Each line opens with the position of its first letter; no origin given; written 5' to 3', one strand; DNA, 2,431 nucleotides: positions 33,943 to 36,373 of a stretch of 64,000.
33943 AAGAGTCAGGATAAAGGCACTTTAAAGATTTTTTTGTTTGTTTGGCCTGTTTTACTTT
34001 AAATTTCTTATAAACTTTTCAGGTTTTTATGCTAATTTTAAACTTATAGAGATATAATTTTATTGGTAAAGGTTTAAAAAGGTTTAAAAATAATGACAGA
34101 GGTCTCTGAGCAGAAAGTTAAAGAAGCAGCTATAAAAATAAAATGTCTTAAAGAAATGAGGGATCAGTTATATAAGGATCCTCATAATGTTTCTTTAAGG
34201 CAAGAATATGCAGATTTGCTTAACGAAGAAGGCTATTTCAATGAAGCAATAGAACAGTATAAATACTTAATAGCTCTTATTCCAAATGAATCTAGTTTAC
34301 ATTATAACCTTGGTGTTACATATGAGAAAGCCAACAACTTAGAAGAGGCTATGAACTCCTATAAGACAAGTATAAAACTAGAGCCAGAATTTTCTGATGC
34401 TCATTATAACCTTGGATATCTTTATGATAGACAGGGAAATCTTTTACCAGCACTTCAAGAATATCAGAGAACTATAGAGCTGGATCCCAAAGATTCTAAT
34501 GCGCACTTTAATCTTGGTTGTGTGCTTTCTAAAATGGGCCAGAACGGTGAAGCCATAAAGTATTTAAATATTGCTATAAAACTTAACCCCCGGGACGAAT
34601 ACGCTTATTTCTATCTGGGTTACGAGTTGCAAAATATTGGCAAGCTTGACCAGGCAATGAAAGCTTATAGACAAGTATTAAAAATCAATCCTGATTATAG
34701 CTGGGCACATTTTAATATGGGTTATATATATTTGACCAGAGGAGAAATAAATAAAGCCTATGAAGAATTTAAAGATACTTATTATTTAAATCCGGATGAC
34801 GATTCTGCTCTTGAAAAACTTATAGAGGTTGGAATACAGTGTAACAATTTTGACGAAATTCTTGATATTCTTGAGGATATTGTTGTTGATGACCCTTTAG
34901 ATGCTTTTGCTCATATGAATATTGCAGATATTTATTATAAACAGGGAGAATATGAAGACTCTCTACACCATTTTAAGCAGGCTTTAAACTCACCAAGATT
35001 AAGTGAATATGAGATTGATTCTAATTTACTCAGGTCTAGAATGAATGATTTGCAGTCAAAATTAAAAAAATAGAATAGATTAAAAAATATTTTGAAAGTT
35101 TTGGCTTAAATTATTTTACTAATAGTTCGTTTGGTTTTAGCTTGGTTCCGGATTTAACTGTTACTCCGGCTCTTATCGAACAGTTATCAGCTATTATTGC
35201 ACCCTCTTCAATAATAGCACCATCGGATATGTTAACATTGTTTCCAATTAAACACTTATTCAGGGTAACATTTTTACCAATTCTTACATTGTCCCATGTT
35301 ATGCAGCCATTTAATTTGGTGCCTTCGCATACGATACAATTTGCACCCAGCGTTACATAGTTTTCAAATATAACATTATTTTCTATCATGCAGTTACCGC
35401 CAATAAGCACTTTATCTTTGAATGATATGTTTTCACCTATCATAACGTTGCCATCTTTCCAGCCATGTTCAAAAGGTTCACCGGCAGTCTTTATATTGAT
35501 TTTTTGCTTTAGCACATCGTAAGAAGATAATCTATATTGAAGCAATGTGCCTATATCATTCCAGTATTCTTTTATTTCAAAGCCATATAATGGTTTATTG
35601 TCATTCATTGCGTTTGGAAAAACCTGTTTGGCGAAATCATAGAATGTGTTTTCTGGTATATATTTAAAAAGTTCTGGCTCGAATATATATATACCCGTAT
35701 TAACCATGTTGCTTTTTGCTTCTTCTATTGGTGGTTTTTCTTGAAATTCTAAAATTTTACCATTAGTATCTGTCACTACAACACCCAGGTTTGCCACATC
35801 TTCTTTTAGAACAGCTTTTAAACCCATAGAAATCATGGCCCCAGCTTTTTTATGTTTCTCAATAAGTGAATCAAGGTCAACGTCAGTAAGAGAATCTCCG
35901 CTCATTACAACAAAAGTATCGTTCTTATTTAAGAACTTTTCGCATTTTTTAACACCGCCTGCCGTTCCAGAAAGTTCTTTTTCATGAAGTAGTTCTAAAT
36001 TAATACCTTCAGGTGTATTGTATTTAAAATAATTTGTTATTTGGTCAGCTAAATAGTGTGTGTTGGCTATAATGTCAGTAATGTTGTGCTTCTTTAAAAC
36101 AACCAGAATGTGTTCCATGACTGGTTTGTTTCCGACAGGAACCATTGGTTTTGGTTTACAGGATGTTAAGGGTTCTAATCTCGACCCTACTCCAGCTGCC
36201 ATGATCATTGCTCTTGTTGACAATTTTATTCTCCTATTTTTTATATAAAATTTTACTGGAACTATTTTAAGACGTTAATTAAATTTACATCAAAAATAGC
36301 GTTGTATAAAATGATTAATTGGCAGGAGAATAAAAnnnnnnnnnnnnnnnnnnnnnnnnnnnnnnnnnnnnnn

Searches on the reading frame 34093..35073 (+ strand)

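Call 50: search_protein_families(library=pfam, proteins=[window:34093-35073:+], max_evalue=0.00001)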
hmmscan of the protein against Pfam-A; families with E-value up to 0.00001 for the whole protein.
window:34093-35073:+ (326 aa): 25 families
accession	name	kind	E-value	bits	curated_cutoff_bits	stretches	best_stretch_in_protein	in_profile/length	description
PF13414.12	TPR_11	-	9.8e-44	147.2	26.8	4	183-215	8-40/42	TPR repeat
PF00515.34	TPR_1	-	5.4e-43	143.5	27.8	5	170-202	2-34/34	Tetratricopeptide repeat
PF07719.23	TPR_2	-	9.6e-43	141.2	27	3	170-202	2-34/34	Tetratricopeptide repeat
PF13431.12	TPR_17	-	2.1e-38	127.8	24.4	2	124-155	2-33/34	Tetratricopeptide repeat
PF13181.12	TPR_8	-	2e-34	115.2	25.7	0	69-99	3-33/34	Tetratricopeptide repeat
PF14559.12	TPR_19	-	8.6e-28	96.9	25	1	183-241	5-62/68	Tetratricopeptide repeat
PF13432.12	TPR_16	-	4.7e-26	91.3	32.7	1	71-134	1-64/65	Tetratricopeptide repeat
PF13428.12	TPR_14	-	7.2e-25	85.4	23.5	0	171-211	3-43/44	Tetratricopeptide repeat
PF13424.12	TPR_12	-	3.7e-22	78.7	30.1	0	252-299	25-73/77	Tetratricopeptide repeat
PF13174.12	TPR_6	-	6e-19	67.8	26.3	0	170-201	1-32/33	Tetratricopeptide repeat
PF13176.12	TPR_7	-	1.6e-18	65.5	27.9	0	70-99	2-33/36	Tetratricopeptide repeat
PF23914.1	TPR_CcmH_CycH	-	5.9e-14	52.6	42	0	107-200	56-152/158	Cytochrome c-type biogenesis protein H TPR domain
PF13371.12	TPR_9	-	7.3e-14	52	35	0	108-170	2-64/73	Tetratricopeptide repeat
PF24575.1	TPR_Slam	-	1.6e-13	51.4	35.2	0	179-225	57-103/104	Surface lipoprotein assembly modifier, N-terminal TPR repeats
PF14561.12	TPR_20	-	6.5e-13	49.3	25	0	119-194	6-83/90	Tetratricopeptide repeat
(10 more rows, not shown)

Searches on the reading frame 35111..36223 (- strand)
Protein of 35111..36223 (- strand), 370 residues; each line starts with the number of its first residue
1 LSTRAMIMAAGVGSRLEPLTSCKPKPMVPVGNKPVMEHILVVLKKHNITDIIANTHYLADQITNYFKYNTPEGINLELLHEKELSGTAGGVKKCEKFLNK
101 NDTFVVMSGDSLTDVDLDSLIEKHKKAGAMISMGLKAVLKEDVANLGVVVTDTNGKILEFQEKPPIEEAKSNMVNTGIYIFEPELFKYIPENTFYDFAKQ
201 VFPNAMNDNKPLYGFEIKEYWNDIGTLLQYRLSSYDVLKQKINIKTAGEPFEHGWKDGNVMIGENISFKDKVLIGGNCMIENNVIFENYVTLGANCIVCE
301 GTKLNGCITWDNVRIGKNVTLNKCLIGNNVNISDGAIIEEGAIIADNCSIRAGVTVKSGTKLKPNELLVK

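Call 50: search_protein_families(library=pfam, proteins=[window:35111-36223:-], max_evalue=0.00001)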
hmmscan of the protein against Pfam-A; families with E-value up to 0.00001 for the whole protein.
window:35111-36223:- (370 aa): 5 families
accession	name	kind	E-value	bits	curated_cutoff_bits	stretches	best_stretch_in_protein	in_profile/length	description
PF00483.29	NTP_transferase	-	2.6e-49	168.5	21.2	1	5-233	2-238/245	Nucleotidyl transferase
PF25084.1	LbH_EIF2B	-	4.1e-18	65.7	54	1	255-356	5-105/105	EIF2B subunit epsilon LbH domain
PF00132.30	Hexapep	-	1.5e-13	50.3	27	1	324-357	2-35/36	Bacterial transferase hexapeptide (six repeats)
PF12804.13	NTP_transf_3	-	9.6e-09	36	27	1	5-130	1-117/160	MobA-like NTP transferase domain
PF24894.1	Hexapep_GlmU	-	4.6e-07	30.3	23.3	1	271-338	18-83/104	GlmU-like, C-terminal hexapeptide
